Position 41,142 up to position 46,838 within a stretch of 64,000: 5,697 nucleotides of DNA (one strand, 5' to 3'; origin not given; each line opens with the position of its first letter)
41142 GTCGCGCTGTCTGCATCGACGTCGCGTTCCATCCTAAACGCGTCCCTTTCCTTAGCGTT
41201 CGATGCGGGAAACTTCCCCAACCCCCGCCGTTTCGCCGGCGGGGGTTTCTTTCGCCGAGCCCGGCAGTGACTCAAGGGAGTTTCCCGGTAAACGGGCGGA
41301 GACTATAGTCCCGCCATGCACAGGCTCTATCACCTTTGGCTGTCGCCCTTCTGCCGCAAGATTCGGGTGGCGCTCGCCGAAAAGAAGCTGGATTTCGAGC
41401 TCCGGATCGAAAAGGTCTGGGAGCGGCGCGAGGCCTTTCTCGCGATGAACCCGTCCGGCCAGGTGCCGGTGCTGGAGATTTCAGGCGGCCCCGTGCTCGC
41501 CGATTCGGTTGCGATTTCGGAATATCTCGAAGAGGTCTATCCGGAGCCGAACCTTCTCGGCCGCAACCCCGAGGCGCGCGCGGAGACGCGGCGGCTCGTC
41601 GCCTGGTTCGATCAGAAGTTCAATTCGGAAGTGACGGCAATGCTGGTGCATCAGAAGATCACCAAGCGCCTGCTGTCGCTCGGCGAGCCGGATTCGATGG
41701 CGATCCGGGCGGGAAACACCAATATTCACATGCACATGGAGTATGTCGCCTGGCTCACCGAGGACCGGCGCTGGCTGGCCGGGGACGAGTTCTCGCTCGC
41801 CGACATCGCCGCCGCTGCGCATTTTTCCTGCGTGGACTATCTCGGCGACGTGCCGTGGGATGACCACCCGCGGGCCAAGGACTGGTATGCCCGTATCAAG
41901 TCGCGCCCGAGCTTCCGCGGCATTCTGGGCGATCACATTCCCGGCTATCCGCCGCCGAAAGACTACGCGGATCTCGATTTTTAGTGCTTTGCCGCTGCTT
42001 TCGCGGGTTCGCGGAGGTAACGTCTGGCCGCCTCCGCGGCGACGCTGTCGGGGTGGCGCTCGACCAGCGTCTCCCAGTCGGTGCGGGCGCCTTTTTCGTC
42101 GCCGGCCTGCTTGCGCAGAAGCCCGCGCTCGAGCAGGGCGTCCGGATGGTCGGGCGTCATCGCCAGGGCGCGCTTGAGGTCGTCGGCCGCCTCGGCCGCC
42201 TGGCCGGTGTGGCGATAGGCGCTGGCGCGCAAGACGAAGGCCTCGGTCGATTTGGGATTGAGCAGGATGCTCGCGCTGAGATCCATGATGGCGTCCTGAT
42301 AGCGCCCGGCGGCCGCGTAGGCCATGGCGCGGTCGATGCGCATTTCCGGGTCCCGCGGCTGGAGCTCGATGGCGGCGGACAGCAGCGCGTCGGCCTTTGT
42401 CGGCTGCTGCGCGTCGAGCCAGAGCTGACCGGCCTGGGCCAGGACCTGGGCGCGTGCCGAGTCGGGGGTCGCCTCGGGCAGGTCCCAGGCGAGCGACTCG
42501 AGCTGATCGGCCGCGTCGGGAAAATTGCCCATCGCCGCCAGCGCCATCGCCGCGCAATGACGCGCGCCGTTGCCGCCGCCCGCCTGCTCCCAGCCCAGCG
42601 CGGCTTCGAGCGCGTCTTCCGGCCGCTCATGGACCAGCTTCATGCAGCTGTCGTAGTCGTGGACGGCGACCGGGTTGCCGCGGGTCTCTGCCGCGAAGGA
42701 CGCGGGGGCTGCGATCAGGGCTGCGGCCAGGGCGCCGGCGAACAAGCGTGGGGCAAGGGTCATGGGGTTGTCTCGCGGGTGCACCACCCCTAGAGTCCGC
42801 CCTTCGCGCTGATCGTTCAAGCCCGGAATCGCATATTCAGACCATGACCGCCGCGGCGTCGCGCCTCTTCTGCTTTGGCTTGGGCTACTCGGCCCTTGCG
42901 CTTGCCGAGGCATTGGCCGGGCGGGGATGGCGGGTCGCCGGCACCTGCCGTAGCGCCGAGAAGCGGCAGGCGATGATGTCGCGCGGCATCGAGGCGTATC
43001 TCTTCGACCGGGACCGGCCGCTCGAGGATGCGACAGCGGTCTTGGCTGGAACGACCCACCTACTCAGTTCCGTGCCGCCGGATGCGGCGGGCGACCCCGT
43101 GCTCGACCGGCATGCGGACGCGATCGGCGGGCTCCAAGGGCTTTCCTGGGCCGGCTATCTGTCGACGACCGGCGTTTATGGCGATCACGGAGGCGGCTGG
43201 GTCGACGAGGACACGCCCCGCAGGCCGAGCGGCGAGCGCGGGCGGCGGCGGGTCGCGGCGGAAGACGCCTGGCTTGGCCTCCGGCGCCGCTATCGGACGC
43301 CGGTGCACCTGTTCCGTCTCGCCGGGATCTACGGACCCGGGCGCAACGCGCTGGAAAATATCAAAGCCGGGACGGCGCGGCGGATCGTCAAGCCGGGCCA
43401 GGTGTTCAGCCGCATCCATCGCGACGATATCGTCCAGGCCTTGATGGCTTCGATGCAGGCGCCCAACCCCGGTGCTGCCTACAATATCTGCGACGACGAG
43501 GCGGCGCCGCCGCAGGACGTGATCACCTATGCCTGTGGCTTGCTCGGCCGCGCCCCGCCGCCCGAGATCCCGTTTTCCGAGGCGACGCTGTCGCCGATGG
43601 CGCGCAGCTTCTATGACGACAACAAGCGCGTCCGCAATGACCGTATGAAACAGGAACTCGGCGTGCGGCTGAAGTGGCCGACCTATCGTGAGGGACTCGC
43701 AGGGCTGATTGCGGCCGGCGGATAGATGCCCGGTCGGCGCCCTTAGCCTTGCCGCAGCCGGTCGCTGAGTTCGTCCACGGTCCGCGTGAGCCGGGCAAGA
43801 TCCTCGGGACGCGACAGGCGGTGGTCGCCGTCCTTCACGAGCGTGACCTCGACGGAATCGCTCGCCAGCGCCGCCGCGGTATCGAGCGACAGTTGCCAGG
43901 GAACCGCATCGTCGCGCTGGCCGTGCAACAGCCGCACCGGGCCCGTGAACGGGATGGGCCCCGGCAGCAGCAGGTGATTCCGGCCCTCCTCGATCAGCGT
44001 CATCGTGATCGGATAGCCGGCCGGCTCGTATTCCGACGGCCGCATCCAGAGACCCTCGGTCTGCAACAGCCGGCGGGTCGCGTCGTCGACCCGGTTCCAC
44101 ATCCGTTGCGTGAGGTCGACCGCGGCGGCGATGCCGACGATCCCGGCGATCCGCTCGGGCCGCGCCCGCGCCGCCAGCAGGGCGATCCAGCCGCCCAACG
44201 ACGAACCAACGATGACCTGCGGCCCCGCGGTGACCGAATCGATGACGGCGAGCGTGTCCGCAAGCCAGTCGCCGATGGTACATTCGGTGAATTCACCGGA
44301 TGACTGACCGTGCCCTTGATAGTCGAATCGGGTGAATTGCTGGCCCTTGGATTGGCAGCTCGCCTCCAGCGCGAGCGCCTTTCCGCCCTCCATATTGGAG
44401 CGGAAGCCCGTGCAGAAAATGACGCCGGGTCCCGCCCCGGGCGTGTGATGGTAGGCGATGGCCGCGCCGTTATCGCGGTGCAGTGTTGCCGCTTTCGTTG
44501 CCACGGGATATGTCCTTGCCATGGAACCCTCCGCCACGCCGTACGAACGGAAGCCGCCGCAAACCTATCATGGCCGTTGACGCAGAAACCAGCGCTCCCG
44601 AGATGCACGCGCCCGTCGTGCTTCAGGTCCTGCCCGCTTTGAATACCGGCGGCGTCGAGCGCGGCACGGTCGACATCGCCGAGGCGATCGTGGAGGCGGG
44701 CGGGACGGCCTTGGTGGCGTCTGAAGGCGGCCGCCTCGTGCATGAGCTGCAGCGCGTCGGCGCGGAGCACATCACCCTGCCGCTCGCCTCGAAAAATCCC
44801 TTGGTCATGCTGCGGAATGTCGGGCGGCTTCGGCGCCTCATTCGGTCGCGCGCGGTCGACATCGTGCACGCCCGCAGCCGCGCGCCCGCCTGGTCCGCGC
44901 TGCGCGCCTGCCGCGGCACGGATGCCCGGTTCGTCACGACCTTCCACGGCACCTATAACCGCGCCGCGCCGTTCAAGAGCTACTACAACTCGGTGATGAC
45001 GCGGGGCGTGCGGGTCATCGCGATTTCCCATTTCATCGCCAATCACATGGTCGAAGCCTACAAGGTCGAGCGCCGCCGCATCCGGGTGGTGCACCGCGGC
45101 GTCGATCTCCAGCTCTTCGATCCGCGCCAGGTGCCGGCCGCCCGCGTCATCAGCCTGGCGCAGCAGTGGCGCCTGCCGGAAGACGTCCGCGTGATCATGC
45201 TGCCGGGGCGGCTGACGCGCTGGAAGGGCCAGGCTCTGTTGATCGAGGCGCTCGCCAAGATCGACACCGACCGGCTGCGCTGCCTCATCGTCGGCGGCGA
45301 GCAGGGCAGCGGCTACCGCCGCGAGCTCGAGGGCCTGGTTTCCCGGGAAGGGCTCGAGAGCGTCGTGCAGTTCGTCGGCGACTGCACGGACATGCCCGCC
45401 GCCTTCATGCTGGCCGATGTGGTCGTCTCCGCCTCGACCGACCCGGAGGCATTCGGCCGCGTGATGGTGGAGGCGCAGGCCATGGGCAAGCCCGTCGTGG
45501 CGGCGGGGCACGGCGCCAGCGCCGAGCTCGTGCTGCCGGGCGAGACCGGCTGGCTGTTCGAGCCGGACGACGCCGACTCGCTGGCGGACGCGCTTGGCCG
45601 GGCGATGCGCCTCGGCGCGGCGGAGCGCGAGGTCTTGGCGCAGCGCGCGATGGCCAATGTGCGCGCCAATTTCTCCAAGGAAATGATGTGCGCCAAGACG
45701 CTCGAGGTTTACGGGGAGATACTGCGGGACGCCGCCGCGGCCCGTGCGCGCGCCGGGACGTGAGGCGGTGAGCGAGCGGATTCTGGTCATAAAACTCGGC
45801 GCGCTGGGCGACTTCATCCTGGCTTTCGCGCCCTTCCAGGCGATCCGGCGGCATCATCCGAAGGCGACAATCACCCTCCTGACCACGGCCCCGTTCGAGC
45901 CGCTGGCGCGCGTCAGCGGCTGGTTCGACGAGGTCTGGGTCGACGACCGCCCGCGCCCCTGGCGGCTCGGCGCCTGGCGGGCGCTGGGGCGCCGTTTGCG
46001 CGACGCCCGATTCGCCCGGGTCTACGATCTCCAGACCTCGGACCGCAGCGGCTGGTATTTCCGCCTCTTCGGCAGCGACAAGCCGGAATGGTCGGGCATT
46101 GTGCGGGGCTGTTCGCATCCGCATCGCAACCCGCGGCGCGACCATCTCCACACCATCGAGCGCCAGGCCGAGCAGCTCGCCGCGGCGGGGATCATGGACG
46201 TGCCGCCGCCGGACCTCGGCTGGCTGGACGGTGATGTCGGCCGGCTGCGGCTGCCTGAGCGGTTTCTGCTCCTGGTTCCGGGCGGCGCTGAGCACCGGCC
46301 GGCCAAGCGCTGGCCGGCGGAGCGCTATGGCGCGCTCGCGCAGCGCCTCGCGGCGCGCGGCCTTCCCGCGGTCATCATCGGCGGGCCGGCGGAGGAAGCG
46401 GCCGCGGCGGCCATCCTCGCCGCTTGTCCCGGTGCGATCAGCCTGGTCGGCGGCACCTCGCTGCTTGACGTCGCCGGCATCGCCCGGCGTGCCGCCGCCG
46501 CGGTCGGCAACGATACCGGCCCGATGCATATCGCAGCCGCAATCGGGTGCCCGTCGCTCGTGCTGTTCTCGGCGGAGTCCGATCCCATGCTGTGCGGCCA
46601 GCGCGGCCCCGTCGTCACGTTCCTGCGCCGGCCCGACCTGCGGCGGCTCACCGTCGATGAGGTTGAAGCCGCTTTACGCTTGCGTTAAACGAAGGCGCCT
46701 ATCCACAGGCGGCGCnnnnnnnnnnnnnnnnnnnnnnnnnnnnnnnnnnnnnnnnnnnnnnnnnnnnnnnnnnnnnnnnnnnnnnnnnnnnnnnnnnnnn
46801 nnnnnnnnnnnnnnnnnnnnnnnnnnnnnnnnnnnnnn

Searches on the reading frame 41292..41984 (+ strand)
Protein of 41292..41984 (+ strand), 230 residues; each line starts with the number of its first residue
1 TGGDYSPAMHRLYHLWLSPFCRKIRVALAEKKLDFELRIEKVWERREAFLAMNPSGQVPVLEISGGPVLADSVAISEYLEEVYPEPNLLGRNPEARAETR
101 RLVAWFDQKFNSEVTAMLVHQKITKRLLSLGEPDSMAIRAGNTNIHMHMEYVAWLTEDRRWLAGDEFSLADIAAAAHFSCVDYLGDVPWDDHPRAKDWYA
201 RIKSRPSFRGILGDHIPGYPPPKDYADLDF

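Call 24: search_protein_families(library=pfam, proteins=[window:41292-41984:+], max_evalue=0.001)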
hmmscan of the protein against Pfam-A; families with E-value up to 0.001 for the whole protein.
window:41292-41984:+ (230 aa): 7 families
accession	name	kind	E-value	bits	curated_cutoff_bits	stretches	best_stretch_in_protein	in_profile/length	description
PF13417.12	GST_N_3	-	1.9e-19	70.2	22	1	12-86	1-74/75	Glutathione S-transferase, N-terminal domain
PF13409.12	GST_N_2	-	2.7e-19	70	25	1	18-81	2-69/70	Glutathione S-transferase, N-terminal domain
PF02798.26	GST_N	-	1.7e-12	47.9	20.9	1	11-80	4-75/76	Glutathione S-transferase, N-terminal domain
PF00043.30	GST_C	-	3.8e-09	37.1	20.7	1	153-206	40-93/93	Glutathione S-transferase, C-terminal domain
PF17172.10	GST_N_4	-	5.8e-06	27.4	30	1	19-112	1-87/99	Glutathione S-transferase N-terminal domain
PF13410.11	GST_C_2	-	6.6e-06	26.6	24.9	1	155-201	18-69/69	Glutathione S-transferase, C-terminal domain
PF14497.11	GST_C_3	-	5.9e-05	23.7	21.6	1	150-207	36-96/104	Glutathione S-transferase, C-terminal domain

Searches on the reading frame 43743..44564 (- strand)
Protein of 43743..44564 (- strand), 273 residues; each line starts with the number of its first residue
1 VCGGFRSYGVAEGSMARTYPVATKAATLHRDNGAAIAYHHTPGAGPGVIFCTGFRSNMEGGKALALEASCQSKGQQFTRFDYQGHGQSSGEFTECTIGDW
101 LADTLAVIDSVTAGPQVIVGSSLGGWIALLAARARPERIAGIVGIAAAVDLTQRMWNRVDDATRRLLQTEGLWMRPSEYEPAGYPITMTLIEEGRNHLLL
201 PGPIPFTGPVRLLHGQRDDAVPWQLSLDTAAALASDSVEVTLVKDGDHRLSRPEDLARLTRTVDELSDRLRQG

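Call 24: search_protein_families(library=pfam, proteins=[window:43743-44564:-], max_evalue=0.001)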
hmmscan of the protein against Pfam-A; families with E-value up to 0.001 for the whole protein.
window:43743-44564:- (273 aa): 7 families
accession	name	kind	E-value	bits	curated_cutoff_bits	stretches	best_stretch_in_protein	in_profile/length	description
PF12146.15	Hydrolase_4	-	5.9e-15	55.7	27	1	68-168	25-131/239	Serine aminopeptidase, S33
PF00561.26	Abhydrolase_1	-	4.8e-11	43.2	25.8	1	66-161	19-114/245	alpha/beta hydrolase fold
PF12697.13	Abhydrolase_6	-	6.4e-10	40.5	26.3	1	77-258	28-216/217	Alpha/beta hydrolase family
PF00756.26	Esterase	-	8.7e-08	32.7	22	1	91-162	96-163/251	Putative esterase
PF00326.27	Peptidase_S9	-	1.8e-07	31.3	22.6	1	116-262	66-201/213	Prolyl oligopeptidase family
PF20408.4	Abhydrolase_11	-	0.00026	21.2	27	0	207-254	127-171/193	Alpha/beta hydrolase domain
PF02230.22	Abhydrolase_2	-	0.00039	20.8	23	0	104-158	101-149/217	Phospholipase/Carboxylesterase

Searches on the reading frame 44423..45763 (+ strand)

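Call 24: search_protein_families(library=pfam, proteins=[window:44423-45763:+], max_evalue=0.001)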
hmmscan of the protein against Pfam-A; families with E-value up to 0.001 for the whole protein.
window:44423-45763:+ (446 aa): 5 families
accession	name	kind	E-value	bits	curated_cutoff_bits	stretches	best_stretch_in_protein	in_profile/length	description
PF13439.12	Glyco_transf_4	-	2.5e-31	109.5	28.5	1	76-230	2-169/170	Glycosyltransferase Family 4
PF00534.26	Glycos_transf_1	-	1e-30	106.9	26.4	1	247-408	7-168/172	Glycosyl transferases group 1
PF13692.12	Glyco_trans_1_4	-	1.9e-28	99.9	27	1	256-395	2-140/142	Glycosyl transferases group 1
PF13579.12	Glyco_trans_4_4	-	6.7e-14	53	29.7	1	76-226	1-158/158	Glycosyl transferase 4-like domain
PF13477.12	Glyco_trans_4_2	-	1.3e-05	25.9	23.4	1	98-186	29-118/139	Glycosyl transferase 4-like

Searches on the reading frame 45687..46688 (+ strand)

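Call 24: search_protein_families(library=pfam, proteins=[window:45687-46688:+], max_evalue=0.001)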
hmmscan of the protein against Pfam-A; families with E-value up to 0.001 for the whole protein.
window:45687-46688:+ (333 aa): 1 family
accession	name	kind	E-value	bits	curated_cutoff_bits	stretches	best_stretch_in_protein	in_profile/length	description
PF01075.23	Glyco_transf_9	-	1.6e-24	87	22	1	97-297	1-212/247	Glycosyltransferase family 9 (heptosyltransferase)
